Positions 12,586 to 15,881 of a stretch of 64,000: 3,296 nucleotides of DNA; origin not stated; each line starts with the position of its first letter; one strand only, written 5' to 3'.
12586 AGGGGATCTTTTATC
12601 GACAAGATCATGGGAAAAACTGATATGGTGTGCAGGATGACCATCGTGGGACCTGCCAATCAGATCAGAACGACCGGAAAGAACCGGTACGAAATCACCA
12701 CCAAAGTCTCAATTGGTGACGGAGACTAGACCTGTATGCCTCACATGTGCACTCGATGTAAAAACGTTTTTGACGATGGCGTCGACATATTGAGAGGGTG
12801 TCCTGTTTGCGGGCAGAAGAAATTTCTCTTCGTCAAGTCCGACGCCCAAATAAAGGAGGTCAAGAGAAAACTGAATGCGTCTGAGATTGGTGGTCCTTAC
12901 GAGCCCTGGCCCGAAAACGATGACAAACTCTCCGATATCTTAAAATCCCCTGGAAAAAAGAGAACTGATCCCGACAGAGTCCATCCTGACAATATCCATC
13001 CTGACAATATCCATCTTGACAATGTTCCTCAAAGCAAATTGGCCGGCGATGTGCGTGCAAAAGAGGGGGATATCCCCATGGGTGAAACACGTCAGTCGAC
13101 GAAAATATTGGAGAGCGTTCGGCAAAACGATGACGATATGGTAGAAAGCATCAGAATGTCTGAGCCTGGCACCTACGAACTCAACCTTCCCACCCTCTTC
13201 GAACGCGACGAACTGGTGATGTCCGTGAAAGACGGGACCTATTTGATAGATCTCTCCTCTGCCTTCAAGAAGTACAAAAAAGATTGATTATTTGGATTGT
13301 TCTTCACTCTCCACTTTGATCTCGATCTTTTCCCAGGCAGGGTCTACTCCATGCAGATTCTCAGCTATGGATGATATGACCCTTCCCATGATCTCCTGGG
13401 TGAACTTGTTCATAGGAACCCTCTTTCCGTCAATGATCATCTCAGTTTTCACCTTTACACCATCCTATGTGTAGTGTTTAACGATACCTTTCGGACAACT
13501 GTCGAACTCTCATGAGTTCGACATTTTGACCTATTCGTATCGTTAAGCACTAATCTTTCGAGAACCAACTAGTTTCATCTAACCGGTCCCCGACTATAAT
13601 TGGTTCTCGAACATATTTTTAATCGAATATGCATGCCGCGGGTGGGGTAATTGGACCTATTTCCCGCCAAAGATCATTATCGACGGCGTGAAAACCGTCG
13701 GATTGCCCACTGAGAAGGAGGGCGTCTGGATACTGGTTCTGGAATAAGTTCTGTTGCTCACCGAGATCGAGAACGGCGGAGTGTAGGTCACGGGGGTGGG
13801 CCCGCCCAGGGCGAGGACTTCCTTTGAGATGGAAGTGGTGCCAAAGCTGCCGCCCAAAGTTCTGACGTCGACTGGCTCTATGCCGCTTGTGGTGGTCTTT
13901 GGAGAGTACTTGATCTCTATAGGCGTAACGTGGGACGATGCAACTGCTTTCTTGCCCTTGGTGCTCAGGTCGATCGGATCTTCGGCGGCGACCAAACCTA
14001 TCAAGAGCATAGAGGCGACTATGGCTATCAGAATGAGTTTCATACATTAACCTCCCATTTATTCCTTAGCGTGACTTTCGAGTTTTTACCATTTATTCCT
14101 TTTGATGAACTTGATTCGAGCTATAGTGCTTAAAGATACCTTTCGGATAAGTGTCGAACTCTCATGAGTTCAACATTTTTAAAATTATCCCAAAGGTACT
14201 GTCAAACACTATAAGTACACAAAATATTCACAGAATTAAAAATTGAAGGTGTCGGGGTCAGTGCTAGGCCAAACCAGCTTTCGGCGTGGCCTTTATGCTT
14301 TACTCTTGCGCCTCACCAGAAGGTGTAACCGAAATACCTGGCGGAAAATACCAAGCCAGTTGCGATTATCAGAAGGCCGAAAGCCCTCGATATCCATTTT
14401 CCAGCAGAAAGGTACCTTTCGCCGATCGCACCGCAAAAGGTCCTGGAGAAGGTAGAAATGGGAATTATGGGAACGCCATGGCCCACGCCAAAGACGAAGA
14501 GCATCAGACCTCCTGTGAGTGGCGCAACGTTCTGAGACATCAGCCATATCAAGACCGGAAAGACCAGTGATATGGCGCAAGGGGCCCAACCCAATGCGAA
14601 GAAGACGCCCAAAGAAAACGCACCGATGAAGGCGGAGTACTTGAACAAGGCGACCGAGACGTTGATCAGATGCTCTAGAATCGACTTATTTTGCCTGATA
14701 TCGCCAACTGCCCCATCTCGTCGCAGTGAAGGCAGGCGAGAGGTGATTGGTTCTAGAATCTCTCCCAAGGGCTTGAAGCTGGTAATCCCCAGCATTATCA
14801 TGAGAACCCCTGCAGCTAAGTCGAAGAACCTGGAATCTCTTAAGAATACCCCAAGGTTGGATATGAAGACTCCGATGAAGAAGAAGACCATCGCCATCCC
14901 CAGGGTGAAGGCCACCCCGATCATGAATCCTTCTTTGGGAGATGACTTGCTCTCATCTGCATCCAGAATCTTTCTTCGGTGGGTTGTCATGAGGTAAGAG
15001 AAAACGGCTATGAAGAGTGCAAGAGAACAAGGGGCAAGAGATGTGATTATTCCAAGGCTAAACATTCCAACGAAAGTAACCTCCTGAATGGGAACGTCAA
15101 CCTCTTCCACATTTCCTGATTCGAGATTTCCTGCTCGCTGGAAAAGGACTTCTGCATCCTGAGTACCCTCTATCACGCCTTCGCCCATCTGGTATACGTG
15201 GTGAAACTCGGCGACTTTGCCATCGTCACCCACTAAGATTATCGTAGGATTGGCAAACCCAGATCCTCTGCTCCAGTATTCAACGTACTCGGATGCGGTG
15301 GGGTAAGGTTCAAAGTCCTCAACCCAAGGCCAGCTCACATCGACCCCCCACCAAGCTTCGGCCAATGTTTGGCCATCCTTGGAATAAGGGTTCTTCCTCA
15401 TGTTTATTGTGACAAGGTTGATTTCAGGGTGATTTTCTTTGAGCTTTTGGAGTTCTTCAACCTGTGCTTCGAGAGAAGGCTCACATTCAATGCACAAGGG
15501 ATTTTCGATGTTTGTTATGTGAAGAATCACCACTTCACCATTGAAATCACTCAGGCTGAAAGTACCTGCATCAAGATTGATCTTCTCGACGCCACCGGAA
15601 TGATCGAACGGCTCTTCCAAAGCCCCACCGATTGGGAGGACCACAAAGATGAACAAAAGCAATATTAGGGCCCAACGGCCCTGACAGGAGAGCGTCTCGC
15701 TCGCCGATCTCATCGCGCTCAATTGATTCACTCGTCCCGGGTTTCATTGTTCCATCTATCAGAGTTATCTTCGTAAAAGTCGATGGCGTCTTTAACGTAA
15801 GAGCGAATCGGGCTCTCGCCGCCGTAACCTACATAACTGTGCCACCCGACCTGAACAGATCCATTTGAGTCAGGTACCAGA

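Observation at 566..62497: Abundant bipartite palindromic intergenic repeat family (about 130 bp; at least 11 loci in 64 kb)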

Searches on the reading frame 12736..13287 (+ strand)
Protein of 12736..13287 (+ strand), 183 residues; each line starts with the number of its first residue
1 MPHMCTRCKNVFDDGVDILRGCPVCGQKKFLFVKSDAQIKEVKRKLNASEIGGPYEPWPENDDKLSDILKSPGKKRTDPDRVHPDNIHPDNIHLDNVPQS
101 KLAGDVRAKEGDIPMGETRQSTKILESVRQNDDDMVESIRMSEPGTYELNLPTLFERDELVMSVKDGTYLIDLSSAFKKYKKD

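Call 9: search_protein_families(library=pfam, proteins=[window:12736-13287:+])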
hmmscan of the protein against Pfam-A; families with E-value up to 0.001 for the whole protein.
window:12736-13287:+ (183 aa): 1 family
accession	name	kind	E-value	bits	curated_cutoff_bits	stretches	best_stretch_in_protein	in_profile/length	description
PF09845.14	OapC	-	7.8e-36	123.7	23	1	2-179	1-133/133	Origin-associated protein OapC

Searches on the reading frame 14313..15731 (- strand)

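Call 9: search_protein_families(library=pfam, proteins=[window:14313-15731:-])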
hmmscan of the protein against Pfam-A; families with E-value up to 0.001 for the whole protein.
window:14313-15731:- (472 aa): 2 families
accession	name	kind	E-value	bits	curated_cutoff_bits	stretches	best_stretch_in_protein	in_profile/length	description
PF02683.22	DsbD_TM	-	2.6e-13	50.2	27.1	2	353-465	111-217/219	Cytochrome C biogenesis protein transmembrane domain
PF13386.12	DsbD_2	-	7.8e-08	32.9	24.9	1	366-460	116-198/199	Cytochrome C biogenesis protein transmembrane region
